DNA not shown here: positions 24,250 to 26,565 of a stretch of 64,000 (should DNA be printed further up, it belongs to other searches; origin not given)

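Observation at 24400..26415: HemN/HemW-like radical SAM enzyme fused to a canonical Nudix domain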

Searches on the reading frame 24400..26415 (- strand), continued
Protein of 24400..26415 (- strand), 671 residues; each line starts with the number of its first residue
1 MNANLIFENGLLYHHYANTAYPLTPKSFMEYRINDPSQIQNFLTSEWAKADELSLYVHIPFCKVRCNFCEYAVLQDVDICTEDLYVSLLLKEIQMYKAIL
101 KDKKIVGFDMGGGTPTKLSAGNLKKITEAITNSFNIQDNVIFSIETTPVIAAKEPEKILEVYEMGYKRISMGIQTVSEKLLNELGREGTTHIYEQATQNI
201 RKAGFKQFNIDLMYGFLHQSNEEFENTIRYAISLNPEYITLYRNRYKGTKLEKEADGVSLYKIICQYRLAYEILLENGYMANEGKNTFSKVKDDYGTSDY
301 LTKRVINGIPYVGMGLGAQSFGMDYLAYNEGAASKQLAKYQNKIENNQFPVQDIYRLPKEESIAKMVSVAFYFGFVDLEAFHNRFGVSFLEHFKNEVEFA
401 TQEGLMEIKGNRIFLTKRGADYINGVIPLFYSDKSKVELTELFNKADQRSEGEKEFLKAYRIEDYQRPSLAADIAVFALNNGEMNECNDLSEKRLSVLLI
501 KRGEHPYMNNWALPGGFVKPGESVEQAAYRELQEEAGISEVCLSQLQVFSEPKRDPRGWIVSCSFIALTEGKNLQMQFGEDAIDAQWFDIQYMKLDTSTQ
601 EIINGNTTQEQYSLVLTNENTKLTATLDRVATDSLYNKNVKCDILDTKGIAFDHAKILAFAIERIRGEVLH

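Call 91: search_dna_similar(query=window:24400-26415:-, collection=plasmids, mode=protein, max_evalue=1e-20, max_rows=15)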
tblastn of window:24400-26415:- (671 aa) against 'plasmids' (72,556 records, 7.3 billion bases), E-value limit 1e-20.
Records with a match: 79; places in all: 82; records where one place covers at least 80% of the query: 0.
Best place of each record, by identity: <60% 79.
By first word of the organism name: Rhizobium 12; Clostridium 8; Escherichia 6; Bradyrhizobium 4; Salmonella 4; Deinococcus 3; Pasteurella 3; Leptospira 2; Paenibacillus 2; Listeria 2; and 30 more.
By predicted mobility (MOB-suite, as given by PLSDB): non-mobilizable 57; conjugative 18; mobilizable 4.
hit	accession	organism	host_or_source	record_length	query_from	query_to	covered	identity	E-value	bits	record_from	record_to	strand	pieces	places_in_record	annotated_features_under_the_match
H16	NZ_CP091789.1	Prevotella sp. E2-28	Ovis aries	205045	18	434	62%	29.3%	1e-43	177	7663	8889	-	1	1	radical SAM protein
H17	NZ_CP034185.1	Deinococcus psychrotolerans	whole organism,R2A medium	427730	31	437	61%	28.9%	2e-34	148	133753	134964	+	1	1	STM4012 family radical SAM protein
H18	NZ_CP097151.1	Deinococcus sp. QL22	-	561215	31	432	60%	28.4%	2e-34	148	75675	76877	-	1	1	STM4012 family radical SAM protein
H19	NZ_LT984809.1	Cupriavidus taiwanensis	-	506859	47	437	58%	28.2%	3e-28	129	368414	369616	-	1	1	STM4012 family radical SAM protein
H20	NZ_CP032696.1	Rhizobium jaguaris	Calliandra grandiflora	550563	43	438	59%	27.7%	1e-25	120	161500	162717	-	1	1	STM4012 family radical SAM protein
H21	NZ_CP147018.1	Bernardetia sp. Wsw4-3y2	Red alga,Red algae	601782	19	430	61%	26.3%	1e-33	146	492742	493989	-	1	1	hemN: oxygen-independent coproporphyrinogen III oxidase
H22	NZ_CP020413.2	Leptospira interrogans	Homo sapiens,human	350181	19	426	61%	26.4%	4e-25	119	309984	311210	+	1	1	hemN: oxygen-independent coproporphyrinogen III oxidase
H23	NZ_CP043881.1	Leptospira interrogans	Homo sapiens,cell culture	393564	19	426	61%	26.4%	4e-25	119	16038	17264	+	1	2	hemN: oxygen-independent coproporphyrinogen III oxidase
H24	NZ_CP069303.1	Shinella sp. PSBB067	monoisolate,Minnesota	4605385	19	430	61%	25.6%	4e-21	106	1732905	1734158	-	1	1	none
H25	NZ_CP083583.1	Kovacikia minuta CCNUW1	cell culture,fresh water lake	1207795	49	430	57%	27.3%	2e-27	127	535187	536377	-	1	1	record has no annotation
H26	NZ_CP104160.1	Rhizobium sp. CB3060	Leucaena leucocephala,cell culture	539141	43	438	59%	26.2%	1e-26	124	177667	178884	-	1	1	STM4012 family radical SAM protein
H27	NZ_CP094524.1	Bradyrhizobium sp. ISRA443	Arachis hypogaea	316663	53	431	56%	27.4%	3e-26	122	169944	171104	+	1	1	coproporphyrinogen-III oxidase family protein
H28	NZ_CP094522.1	Bradyrhizobium sp. ISRA437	Arachis hypogaea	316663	53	431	56%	27.4%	3e-26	122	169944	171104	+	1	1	coproporphyrinogen-III oxidase family protein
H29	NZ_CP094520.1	Bradyrhizobium sp. ISRA436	Arachis hypogaea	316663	53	431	56%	27.4%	3e-26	122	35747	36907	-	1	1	coproporphyrinogen-III oxidase family protein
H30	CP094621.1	Bradyrhizobium sp. ISRA435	Arachis hypogaea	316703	53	431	56%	27.4%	3e-26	122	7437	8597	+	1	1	coproporphyrinogen III oxidase family protein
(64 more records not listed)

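Call 92: get_annotated_region(hit=H17, flank=7000)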
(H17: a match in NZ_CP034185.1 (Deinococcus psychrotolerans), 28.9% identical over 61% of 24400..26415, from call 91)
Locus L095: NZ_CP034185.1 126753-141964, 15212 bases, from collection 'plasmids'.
description: Deinococcus psychrotolerans strain S14-83 plasmid unnamed1, complete sequence
organism: Deinococcus psychrotolerans (NCBI taxid 2489213)
taxonomy: Bacteria; Deinococcota; Deinococci; Deinococcales; Deinococcaceae; Deinococcus; Deinococcus psychrotolerans
host: -; source: whole organism,R2A medium; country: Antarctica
typing (MOB-suite, as given by PLSDB): non-mobilizable
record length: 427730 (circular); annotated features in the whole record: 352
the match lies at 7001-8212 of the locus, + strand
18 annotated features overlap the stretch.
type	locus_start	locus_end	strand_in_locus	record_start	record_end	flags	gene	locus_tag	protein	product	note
CDS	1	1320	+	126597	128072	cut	xylB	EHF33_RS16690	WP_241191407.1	xylulokinase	GO:0042732 - D-xylose metabolic process [Evidence IEA]; GO:0005997 - xylulose metabolic process [Evidence IEA]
CDS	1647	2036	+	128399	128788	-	-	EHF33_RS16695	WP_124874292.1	hypothetical protein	-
CDS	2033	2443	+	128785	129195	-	-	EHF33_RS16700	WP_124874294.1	group III truncated hemoglobin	-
CDS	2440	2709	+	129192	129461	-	-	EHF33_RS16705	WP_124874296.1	cupin domain-containing protein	-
CDS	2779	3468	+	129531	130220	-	-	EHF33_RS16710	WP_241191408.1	Crp/Fnr family transcriptional regulator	GO:0006355 - regulation of DNA-templated transcription [Evidence IEA]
CDS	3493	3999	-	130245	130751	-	-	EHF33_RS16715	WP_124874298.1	DinB family protein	-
CDS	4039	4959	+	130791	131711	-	-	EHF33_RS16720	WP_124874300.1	STM4015 family protein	-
CDS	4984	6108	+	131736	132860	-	-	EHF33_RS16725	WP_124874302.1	STM4014 family protein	-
CDS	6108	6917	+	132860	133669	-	-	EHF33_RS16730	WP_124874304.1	STM4013/SEN3800 family hydrolase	-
CDS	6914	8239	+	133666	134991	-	-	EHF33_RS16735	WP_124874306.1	STM4012 family radical SAM protein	-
CDS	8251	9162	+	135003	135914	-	-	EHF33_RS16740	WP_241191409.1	STM4011 family radical SAM protein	-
CDS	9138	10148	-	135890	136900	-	-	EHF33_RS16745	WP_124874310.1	DUF6745 domain-containing protein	-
CDS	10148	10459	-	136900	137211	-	-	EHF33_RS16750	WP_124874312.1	hypothetical protein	-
CDS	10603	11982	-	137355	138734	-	-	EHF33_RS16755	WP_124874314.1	nucleobase:cation symporter-2 family protein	-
CDS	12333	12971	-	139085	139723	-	-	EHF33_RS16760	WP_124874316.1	hypothetical protein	-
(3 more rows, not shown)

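Call 93: get_annotated_region(hit=H16, flank=6000)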
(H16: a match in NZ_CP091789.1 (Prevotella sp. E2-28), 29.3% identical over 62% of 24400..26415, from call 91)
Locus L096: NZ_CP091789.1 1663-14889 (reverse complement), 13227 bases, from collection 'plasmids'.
description: Prevotella sp. E2-28 plasmid pE2-28, complete sequence
organism: Prevotella sp. E2-28 (NCBI taxid 2913620)
taxonomy: Bacteria; Bacteroidota; Bacteroidia; Bacteroidales; Prevotellaceae; Prevotella; Prevotella sp. E2-28
host: -; source: Ovis aries; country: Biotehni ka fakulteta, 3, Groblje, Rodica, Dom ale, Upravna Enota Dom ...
typing (MOB-suite, as given by PLSDB): non-mobilizable
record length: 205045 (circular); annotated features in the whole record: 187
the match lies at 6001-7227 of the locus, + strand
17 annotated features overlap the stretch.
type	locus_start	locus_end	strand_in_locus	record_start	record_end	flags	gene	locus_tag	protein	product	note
CDS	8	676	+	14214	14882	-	-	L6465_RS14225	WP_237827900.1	sigma-70 family RNA polymerase sigma factor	GO:0006352 - DNA-templated transcription initiation [Evidence IEA]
CDS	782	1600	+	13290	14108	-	-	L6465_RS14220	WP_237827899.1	ADP-ribosylglycohydrolase family protein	-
CDS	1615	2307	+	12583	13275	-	-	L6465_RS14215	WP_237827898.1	NUDIX domain-containing protein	-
CDS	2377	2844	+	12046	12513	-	-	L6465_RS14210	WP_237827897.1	DUF6717 family protein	-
CDS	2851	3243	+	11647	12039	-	-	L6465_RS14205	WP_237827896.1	DUF1810 family protein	-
CDS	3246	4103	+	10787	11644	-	-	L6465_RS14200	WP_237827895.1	DUF1810 family protein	-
CDS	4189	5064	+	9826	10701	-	-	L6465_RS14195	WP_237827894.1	hypothetical protein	-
CDS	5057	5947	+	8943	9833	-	-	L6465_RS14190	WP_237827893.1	radical SAM protein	-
CDS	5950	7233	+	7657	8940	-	-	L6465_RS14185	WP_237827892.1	radical SAM protein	-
CDS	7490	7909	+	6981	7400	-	-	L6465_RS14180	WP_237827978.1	hypothetical protein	-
CDS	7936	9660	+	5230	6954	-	-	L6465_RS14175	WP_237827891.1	leucine-rich repeat domain-containing protein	-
CDS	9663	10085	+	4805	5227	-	-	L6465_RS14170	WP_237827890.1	DUF1810 family protein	-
CDS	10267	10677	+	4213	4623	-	-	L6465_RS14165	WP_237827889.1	DUF6717 family protein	-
CDS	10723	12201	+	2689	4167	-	-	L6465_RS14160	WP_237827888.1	tetratricopeptide repeat protein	-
CDS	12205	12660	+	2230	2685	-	-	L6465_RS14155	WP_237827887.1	hypothetical protein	-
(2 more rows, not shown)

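Call 94: search_protein_families(library=pfam, proteins=[L095:4039-4959:+, L095:4984-6108:+, L095:6108-6917:+, L095:8251-9162:+, L096:1615-2307:+, L096:3246-4103:+, L096:4189-5064:+, L096:5057-5947:+, L096:5950-7233:+, L096:2377-2844:+], max_evalue=0.01)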
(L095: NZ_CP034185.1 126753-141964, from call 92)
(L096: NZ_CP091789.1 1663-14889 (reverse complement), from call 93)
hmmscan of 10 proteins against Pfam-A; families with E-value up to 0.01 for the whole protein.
L095:4039-4959:+ (306 aa): 3 families
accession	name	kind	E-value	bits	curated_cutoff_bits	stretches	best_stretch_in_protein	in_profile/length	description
PF24758.1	LRR_At5g56370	-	4.1e-07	30.3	27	1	84-180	52-136/227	FBD-associated F-box protein At5g56370, LRR repeats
PF23598.1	LRR_14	-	2.1e-05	23.9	40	1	79-275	153-328/353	Leucine-rich repeat region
PF12799.13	LRR_4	-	0.00054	20.6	27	0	126-154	1-30/44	Leucine Rich repeats (2 copies)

L095:4984-6108:+ (374 aa): 0 families

L095:6108-6917:+ (269 aa): 3 families
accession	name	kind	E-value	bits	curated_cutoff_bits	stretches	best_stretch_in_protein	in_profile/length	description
PF00884.28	Sulfatase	-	8.5e-11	42.1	25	1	12-251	2-257/301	Sulfatase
PF01663.27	Phosphodiest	-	1.7e-09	38.2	23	1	161-237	153-221/342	Type I phosphodiesterase / nucleotide pyrophosphatase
PF01676.23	Metalloenzyme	-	9e-05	22.5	24.3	1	197-238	163-203/252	Metalloenzyme superfamily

L095:8251-9162:+ (303 aa): 1 family
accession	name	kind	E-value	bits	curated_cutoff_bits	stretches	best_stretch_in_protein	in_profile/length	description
PF04055.27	Radical_SAM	-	0.00037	21.1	29.5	1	9-88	6-86/166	Radical SAM superfamily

L096:1615-2307:+ (230 aa): 4 families
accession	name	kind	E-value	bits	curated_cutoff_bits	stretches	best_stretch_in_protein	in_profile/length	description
PF00293.34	NUDIX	-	2.9e-21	76.3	21.1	1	15-132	4-127/134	NUDIX domain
PF21906.2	NrtR_WHD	-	4.1e-21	75.3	27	1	153-213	1-61/61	NrtR DNA-binding winged helix domain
PF19368.5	AraR_C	-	4.4e-13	49.7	23.8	1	150-225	2-78/82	AraR C-terminal winged HTH domain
PF22327.2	Nudt16-like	-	0.0012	19.2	27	1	41-104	31-96/161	U8 snoRNA-decapping enzyme-like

L096:3246-4103:+ (285 aa): 1 family
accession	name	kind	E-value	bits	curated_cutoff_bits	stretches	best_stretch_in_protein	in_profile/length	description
PF08837.16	DUF1810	-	1.9e-30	105.9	25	1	152-282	4-123/136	Protein of unknown function (DUF1810)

L096:4189-5064:+ (291 aa): 0 families

L096:5057-5947:+ (296 aa): 2 families
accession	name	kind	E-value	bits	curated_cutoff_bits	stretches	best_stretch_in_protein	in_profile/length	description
PF04055.27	Radical_SAM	-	1.7e-14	54.8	29.5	1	37-150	2-117/166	Radical SAM superfamily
PF13353.11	Fer4_12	-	6.8e-05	23.6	22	1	39-107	12-80/137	4Fe-4S single cluster domain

L096:5950-7233:+ (427 aa): 1 family
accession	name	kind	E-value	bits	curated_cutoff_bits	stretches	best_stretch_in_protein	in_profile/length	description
PF04055.27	Radical_SAM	-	7.9e-12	46.1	29.5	1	48-227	1-164/166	Radical SAM superfamily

L096:2377-2844:+ (155 aa): 1 family
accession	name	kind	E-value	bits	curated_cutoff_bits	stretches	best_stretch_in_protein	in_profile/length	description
PF20475.3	DUF6717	-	2.7e-22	79.8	27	1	25-139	2-113/115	Family of unknown function (DUF6717)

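Call 100: find_related_loci(query=L096:5950-7233:+, collection=metagenome_contigs, flank=8000)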
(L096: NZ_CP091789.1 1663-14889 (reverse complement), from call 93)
Query L096:5950-7233:+ (427 aa) in metagenome_contigs; peptide patterns used: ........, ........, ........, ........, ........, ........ (x = any residue, [..] = any of these).
216 stretches matched a pattern; 21 encode a relative of the query (tblastn E <= 1e-3); 21 distinct loci.
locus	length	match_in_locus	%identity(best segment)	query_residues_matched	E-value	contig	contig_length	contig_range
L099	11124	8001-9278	94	1-426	0e+0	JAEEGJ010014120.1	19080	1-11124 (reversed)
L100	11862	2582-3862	93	1-427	0e+0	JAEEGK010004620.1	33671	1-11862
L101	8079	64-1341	93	1-426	0e+0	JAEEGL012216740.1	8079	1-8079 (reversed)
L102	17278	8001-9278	93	1-426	0e+0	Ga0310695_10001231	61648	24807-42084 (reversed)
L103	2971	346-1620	91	1-425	0e+0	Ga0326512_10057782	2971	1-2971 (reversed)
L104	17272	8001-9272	90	1-424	0e+0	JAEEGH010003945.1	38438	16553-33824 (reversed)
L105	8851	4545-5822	91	1-426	0e+0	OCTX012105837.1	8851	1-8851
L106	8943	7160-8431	90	1-424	0e+0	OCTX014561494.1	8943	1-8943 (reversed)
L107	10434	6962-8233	90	1-424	0e+0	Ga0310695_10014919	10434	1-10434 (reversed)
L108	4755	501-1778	89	1-426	0e+0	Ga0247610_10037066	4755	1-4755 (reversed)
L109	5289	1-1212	93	21-424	0e+0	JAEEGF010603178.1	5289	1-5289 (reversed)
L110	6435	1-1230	91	17-426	0e+0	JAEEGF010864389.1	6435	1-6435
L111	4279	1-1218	91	19-424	0e+0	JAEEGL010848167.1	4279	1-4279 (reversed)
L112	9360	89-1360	87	1-424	0e+0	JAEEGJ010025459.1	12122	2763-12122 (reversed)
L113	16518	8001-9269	87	1-423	0e+0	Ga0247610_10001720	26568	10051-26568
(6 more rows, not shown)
